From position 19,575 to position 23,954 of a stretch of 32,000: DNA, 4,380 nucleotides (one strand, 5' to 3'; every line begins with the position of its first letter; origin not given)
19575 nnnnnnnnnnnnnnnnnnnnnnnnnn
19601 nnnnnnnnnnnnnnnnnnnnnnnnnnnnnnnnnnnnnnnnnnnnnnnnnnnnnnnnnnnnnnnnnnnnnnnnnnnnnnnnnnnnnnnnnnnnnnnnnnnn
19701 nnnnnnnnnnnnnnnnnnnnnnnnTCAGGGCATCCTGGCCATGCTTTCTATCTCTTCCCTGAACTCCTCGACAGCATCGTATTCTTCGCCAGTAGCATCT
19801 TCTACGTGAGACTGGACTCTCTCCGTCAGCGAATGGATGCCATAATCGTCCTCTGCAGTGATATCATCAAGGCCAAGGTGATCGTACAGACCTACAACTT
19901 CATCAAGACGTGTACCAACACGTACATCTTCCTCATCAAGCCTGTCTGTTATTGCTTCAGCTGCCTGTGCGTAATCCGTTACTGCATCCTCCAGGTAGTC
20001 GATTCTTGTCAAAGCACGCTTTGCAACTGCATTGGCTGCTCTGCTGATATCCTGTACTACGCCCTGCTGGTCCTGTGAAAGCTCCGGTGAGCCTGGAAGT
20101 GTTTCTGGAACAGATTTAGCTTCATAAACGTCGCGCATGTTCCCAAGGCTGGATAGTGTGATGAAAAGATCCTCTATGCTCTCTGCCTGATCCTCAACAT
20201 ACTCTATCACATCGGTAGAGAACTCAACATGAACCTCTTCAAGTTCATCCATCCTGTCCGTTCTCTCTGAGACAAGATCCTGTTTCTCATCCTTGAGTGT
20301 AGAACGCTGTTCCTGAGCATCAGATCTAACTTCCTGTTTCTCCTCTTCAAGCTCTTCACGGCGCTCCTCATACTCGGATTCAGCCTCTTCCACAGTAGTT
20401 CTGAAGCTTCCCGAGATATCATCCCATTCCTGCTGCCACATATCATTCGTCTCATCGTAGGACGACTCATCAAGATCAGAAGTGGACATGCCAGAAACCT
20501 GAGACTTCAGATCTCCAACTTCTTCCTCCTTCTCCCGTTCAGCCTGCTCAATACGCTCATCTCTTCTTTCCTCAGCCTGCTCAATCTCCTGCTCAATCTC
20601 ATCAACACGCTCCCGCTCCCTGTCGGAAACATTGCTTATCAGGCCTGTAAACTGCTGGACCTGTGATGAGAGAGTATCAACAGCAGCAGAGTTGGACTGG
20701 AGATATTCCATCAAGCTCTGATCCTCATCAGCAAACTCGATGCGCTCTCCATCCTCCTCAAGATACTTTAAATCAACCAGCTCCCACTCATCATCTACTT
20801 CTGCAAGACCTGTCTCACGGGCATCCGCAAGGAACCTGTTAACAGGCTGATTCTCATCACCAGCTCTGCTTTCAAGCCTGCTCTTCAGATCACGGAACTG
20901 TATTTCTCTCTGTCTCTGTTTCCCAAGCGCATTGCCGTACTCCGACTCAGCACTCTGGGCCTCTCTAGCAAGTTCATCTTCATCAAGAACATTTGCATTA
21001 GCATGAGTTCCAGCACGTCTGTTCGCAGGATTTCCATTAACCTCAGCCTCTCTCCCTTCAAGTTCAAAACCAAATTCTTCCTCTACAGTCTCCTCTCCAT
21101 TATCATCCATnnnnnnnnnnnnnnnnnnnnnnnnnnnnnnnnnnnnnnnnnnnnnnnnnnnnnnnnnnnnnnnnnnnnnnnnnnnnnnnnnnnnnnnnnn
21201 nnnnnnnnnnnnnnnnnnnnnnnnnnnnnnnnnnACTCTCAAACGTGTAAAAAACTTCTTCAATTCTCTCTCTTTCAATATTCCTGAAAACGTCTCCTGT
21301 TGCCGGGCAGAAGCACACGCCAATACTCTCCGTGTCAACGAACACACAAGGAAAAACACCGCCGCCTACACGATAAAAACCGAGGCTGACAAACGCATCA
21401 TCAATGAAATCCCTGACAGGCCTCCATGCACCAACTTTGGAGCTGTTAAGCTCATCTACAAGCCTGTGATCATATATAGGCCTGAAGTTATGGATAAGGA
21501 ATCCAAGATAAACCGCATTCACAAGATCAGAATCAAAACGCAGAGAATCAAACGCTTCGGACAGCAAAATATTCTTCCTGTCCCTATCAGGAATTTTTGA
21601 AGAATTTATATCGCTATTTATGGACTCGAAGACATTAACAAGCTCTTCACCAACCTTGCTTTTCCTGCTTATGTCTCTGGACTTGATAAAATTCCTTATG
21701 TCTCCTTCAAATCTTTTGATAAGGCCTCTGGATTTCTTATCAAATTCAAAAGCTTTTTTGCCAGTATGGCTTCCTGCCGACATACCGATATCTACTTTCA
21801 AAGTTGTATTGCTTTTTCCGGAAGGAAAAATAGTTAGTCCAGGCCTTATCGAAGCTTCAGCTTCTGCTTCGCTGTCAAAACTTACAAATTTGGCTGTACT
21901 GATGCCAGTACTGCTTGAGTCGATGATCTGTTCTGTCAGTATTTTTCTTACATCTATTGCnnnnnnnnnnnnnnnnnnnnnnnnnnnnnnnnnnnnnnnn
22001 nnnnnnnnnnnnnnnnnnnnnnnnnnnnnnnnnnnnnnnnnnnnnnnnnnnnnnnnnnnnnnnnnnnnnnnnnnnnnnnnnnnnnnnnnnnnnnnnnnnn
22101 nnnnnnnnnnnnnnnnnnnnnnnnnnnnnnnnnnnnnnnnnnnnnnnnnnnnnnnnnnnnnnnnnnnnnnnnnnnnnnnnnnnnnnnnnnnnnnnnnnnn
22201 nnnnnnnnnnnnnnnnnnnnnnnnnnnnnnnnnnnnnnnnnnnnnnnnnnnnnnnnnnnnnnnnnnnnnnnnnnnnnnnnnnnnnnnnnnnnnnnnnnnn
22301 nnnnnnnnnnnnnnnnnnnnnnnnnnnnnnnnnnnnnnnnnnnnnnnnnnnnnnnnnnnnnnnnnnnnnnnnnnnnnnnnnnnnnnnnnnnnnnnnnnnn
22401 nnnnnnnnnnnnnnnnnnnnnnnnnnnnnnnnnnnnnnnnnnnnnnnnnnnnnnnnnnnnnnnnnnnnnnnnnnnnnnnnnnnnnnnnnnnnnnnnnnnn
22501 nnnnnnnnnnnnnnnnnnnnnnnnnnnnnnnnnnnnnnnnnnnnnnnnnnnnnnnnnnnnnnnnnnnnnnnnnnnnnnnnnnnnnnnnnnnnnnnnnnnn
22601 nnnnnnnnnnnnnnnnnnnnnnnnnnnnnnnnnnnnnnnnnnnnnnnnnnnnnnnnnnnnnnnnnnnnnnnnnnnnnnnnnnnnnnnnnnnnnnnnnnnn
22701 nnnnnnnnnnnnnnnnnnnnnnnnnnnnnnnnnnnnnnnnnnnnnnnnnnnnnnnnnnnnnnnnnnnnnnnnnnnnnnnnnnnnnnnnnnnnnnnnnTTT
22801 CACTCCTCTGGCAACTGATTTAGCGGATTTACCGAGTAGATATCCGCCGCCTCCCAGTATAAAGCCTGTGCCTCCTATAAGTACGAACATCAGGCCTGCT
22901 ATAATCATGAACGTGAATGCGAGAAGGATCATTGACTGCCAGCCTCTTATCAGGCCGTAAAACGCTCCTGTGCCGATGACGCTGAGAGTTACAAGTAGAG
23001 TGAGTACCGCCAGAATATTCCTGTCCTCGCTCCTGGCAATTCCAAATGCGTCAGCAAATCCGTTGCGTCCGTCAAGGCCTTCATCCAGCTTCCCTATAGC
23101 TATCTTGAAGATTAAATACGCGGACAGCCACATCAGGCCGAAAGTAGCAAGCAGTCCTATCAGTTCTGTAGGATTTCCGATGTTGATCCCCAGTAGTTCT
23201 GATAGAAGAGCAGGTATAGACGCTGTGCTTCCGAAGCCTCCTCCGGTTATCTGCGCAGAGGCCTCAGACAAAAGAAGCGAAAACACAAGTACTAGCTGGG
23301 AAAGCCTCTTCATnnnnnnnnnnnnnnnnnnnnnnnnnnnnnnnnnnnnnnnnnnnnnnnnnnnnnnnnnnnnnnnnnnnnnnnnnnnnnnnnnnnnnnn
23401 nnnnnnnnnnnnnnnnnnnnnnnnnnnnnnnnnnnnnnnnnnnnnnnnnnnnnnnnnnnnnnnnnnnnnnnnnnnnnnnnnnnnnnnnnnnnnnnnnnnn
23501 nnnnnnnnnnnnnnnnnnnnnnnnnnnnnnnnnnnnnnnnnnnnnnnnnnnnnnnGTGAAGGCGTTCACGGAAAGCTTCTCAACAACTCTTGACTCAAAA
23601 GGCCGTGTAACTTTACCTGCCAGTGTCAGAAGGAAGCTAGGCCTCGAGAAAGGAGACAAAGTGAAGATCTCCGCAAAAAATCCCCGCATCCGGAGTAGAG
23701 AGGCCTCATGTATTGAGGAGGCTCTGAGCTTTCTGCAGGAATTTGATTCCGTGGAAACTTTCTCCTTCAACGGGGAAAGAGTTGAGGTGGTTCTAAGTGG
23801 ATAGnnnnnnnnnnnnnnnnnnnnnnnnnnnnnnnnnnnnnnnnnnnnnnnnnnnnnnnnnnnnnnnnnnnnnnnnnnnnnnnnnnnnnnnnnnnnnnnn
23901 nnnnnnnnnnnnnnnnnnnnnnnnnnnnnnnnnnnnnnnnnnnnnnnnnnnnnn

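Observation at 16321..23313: Five-gene membrane / coiled-coil / PTM-erasing-enzyme cluster with no recognisable described counterpart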

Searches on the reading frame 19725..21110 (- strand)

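Call 3: search_protein_families(library=pfam, proteins=[window:19725-21110:-], max_evalue=1)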
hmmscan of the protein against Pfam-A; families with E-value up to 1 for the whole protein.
window:19725-21110:- (461 aa): 3 families
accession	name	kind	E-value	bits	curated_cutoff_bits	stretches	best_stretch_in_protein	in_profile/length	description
PF07851.19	TMEM120A-B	-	0.17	11.6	29.8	1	226-298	1-72/324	TMEM120A/B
PF07464.16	ApoLp-III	-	0.29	11.7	36.3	0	223-294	43-114/146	Apolipophorin-III precursor (apoLp-III)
PF14722.11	KRAP_IP3R_bind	-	0.47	10.9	27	1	116-192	70-142/151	Ki-ras-induced actin-interacting protein-IP3R-interacting domain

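Call 4: search_protein_families(library=ncbifam, proteins=[window:19725-21110:-], max_evalue=1)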
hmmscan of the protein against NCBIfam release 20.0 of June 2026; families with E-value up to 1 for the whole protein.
window:19725-21110:- (461 aa): 0 families

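Call 5: search_protein_families(library=padloc, proteins=[window:19725-21110:-], max_evalue=1)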
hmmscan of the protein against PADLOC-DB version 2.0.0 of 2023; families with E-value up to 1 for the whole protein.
window:19725-21110:- (461 aa): 8 families
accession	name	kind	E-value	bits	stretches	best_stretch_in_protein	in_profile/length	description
PDLC00553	JetC2|JetC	-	3.3e-05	20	2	17-285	328-594/1361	DUF3584 domain; MukB-like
PDLC00601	ZorA1|ZorA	-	0.0073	13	1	144-364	310-556/699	MotA/ExbB/TolQ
PDLC00581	JetC3|JetC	-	0.0076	12.1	1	115-386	386-642/1473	DUF3584 domain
PDLC00598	ZorA1|ZorA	-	0.014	11.8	1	140-308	337-499/663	MotA/ExbB/TolQ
PDLC00254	LmuB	-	0.088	9.4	1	115-284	213-384/563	AAA ATPase domain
PDLC00519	JetC1|JetC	-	0.098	8.8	1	122-308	651-835/1097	DUF3584 domain; MukB-like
PDLC04407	PDC-M09A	-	0.34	8.4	1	129-210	193-274/282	-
PDLC00647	ZorA3|ZorA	-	0.34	7.3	0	48-316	331-588/780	MotA/ExbB/TolQ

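Call 76: search_protein_families(library=phrogs, proteins=[window:19725-21110:-], max_evalue=0.01)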
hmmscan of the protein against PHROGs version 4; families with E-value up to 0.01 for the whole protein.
window:19725-21110:- (461 aa): 2 families
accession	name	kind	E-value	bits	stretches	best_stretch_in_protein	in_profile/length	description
phrog_509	-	head and packaging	0.0001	23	1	135-195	169-232/238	terminase small subunit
phrog_2199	-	integration and excision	0.0057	16.8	0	259-403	121-228/356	transposase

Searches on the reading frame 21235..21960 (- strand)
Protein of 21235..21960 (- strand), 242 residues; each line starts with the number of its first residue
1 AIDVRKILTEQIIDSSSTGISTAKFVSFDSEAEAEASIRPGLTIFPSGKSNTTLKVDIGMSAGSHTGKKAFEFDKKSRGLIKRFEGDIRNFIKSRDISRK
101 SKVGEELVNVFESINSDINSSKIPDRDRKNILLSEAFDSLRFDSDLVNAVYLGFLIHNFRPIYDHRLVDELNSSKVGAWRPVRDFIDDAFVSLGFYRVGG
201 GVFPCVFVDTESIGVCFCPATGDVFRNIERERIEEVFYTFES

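Call 79: predict_structure(alignment_id=A7)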
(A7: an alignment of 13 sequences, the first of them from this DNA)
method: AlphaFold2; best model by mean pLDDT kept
length: 242 residues; sequences in the alignment: 13
mean_pLDDT: 61.7   pTM: 0.63
mean pLDDT of the five models: 61.7, 58.5, 57.5, 57.5, 55.4
residues with pLDDT >= 90: 8; 70-90: 98; 50-70: 54; < 50: 82
segments of 3 or more residues with pLDDT < 50: 1-6, 14-16, 18-59, 124-141, 237-242
pLDDT, mean of each block of 10 residues (from residue 1): 45 47 33 30 31 38 59 66 72 62 83 87 45 40 69 82 68 56 81 79 84 85 86 58 37
secondary structure, 60 per line:
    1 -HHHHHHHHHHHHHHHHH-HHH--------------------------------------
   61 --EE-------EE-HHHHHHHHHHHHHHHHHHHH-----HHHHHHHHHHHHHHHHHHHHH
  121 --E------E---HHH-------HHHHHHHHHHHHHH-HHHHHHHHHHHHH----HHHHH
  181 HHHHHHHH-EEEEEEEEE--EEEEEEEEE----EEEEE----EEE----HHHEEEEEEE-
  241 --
elements in order: H2-18 H75-94 H100-120 H144-157 H159-171 H176-188 E190-198 E201-209 E214-218 E223-225 E233-239
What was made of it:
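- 21235..21912 (-): A residues ~468-693: C-terminal alpha/beta head, fold unassigned, with no invariant Cys or His. The model has pLDDT 62, about 80 in the core (call 79).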

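Call 81: fold_search(model_id=the predicted structure, library=pdb)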
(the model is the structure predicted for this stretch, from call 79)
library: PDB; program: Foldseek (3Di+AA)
matches with E <= 10: 373; with E <= 0.001: 0
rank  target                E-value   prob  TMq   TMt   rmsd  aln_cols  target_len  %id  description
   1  4h6y_A                2.0e-01  0.11  0.17  0.12  14.9       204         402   12  Crystal structure of the DH-PH-PH domain of FARP1 (released 2013-03-13)
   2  9fnd_Y                3.1e-01  0.14  0.17  0.13  17.2       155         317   10  Transcriptional activator PafBC bound to mycobacterial RNA polymerase (released 2025-02-12)
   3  6vgu                  3.5e-01  0.10  0.16  0.12  15.1       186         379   11  Crystal structure of FERM-folded talin head domain bound to the NPLY motif of beta3-integrin (released 2020-12-16)
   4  4fgp_A                4.1e-01  0.38  0.30  0.36   7.7       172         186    9  Legionella pneumophila LapG (EGTA-treated) (released 2012-06-20)
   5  6hej_A                4.4e-01  0.06  0.13  0.07  24.5       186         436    9  Structure of human USP28 (released 2019-03-27)
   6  4fgp_B                4.9e-01  0.25  0.28  0.34   8.9       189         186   10  Legionella pneumophila LapG (EGTA-treated) (released 2012-06-20)
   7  9c1t                  6.1e-01  0.08  0.17  0.12  14.9       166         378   14  Crystal structure of integrin beta-3 tail bound to the FERM-folded talin head domain with a D397R mutation (released 2025-04-23)
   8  6hej_B                6.5e-01  0.05  0.13  0.08  25.8       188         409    9  Structure of human USP28 (released 2019-03-27)
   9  9zfo_U                6.9e-01  0.20  0.13  0.11   6.6        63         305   10  Cryo-EM Structure of Human STAT2-USP18-ISG15 Complex (released 2026-03-18)
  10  8p1q_B                6.9e-01  0.06  0.13  0.09  25.1       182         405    9  USP28 in complex with FT206 (released 2024-05-22)
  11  4fgq_B                7.3e-01  0.28  0.30  0.36   7.7       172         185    9  Legionella pneumophila LapG (released 2012-06-20)
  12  4h6y_B                7.3e-01  0.04  0.12  0.09  15.1       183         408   14  Crystal structure of the DH-PH-PH domain of FARP1 (released 2013-03-13)
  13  4fgo                  7.7e-01  0.21  0.29  0.36   8.2       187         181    9  Legionella pneumophila LapG (calcium-bound) (released 2012-06-20)
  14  4fgq_A                8.1e-01  0.25  0.31  0.38   7.8       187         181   10  Legionella pneumophila LapG (released 2012-06-20)
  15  8fso                  8.1e-01  0.06  0.14  0.10  14.8       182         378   13  Crystal structure of integrin beta-6 tail bound to the FERM-folded talin head domain (released 2024-10-16)
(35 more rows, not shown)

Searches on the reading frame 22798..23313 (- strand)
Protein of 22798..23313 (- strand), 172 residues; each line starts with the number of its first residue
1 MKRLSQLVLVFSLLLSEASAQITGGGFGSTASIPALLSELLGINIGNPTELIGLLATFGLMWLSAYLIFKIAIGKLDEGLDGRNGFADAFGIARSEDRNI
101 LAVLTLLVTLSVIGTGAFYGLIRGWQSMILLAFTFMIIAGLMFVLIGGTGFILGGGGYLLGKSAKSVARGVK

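Call 47: find_related_loci(query=A6, collection=genome_contigs, flank=8000)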
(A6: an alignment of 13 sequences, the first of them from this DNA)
Query A6 (172 aa) in genome_contigs; peptide patterns used: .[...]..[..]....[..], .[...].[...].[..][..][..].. (x = any residue, [..] = any of these).
154 stretches matched a pattern; 3 encode a relative of the query (tblastn E <= 1e-3); 3 distinct loci.
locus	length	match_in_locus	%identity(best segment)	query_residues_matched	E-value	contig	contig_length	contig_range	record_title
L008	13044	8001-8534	54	1-172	2e-53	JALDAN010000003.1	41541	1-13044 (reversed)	MAG: Candidatus Nanohalarchaeota archaeon isolate NHA29 k141_81149_length_41541_cov_24.9977, whole genome shotgun sequen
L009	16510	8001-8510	52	1-172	1e-51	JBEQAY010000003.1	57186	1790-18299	MAG: Candidatus Nanohaloarchaea archaeon isolate 04_S200.metabat_sspec.014_sub NODE_55_length_57186_cov_77.436793, whole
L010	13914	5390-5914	51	1-172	3e-46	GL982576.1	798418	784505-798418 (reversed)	MAG: Candidatus Nanosalina sp. J07AB43 genomic scaffold scf_7180000030744, whole genome shotgun sequence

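Call 50: search_protein_families(library=pfam, proteins=[L008:9969-11564:+, L009:12572-13690:+, L009:13693-16065:+, L010:6158-7825:+, L010:7829-8257:+, L010:8657-11272:+, L010:4493-5335:+], max_evalue=0.01)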
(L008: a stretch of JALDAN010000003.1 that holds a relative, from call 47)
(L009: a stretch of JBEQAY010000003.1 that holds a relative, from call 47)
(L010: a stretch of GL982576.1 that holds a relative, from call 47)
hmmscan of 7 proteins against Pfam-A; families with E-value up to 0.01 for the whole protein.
L008:9969-11564:+ (531 aa): 1 family
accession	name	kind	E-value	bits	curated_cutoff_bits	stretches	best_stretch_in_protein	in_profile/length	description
PF00149.33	Metallophos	-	0.0023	18.8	21.5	1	265-390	29-116/191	Calcineurin-like phosphoesterase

L009:12572-13690:+ (372 aa): 0 families

L009:13693-16065:+ (790 aa): 1 family
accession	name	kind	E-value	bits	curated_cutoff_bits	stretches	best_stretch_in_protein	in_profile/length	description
PF00149.33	Metallophos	-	4e-06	27.8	21.5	1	489-648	29-116/191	Calcineurin-like phosphoesterase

L010:6158-7825:+ (555 aa): 1 family
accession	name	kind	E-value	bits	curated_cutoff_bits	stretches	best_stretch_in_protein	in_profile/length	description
PF25816.1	RamC_N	-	4e-09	36.7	27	1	211-304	10-101/191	RamC, N-terminal domain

L010:7829-8257:+ (142 aa): 1 family
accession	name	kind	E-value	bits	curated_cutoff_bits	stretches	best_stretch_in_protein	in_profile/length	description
PF02672.20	CP12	-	0.00024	22.3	22.7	1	78-124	1-47/70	CP12 domain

L010:8657-11272:+ (871 aa): 0 families

L010:4493-5335:+ (280 aa): 0 families

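Call 87: find_related_loci(query=A6, collection=metagenome_contigs, flank=8000)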
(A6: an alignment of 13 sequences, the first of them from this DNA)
Query A6 (172 aa) in metagenome_contigs; peptide patterns used: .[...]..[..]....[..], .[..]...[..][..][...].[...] (x = any residue, [..] = any of these).
323 stretches matched a pattern; 14 encode a relative of the query (tblastn E <= 1e-3); 13 distinct loci.
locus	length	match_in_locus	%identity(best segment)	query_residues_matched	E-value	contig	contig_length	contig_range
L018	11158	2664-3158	56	7-172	2e-49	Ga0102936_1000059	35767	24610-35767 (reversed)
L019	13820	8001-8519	54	2-172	2e-49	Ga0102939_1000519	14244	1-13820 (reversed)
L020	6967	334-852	54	2-172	2e-49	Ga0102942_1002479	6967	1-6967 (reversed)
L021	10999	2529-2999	65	12-171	1e-47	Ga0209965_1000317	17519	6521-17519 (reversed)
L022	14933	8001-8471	65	12-171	1e-47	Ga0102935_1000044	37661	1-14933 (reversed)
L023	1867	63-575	53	1-172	2e-47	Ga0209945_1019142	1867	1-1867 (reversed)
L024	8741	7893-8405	53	1-172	2e-46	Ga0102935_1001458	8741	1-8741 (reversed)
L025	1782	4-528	51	1-172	1e-46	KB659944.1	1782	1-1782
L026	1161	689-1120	57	1-144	1e-39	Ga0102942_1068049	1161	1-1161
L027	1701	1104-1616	55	1-172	9e-35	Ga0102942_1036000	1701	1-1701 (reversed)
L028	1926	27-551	51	1-172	4e-34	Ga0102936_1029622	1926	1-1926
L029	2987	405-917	55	4-172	1e-33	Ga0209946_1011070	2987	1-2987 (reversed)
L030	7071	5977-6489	55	4-172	1e-33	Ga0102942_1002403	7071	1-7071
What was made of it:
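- Tried and rejected: The membrane module was used instead (call 87).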

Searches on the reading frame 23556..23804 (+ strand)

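Call 38: search_protein_families(library=pfam, proteins=[window:23556-23804:+], max_evalue=0.001)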
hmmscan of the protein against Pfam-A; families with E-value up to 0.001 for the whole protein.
window:23556-23804:+ (82 aa): 2 families
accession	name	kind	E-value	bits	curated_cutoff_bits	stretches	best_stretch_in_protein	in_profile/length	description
PF04014.23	MazE_antitoxin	-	3e-09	37.1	24.7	1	11-39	3-31/48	Antidote-toxin recognition MazE, bacterial antitoxin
PF02381.23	MraZ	-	9.7e-06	25.9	23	1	4-33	2-31/72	MraZ protein, putative antitoxin-like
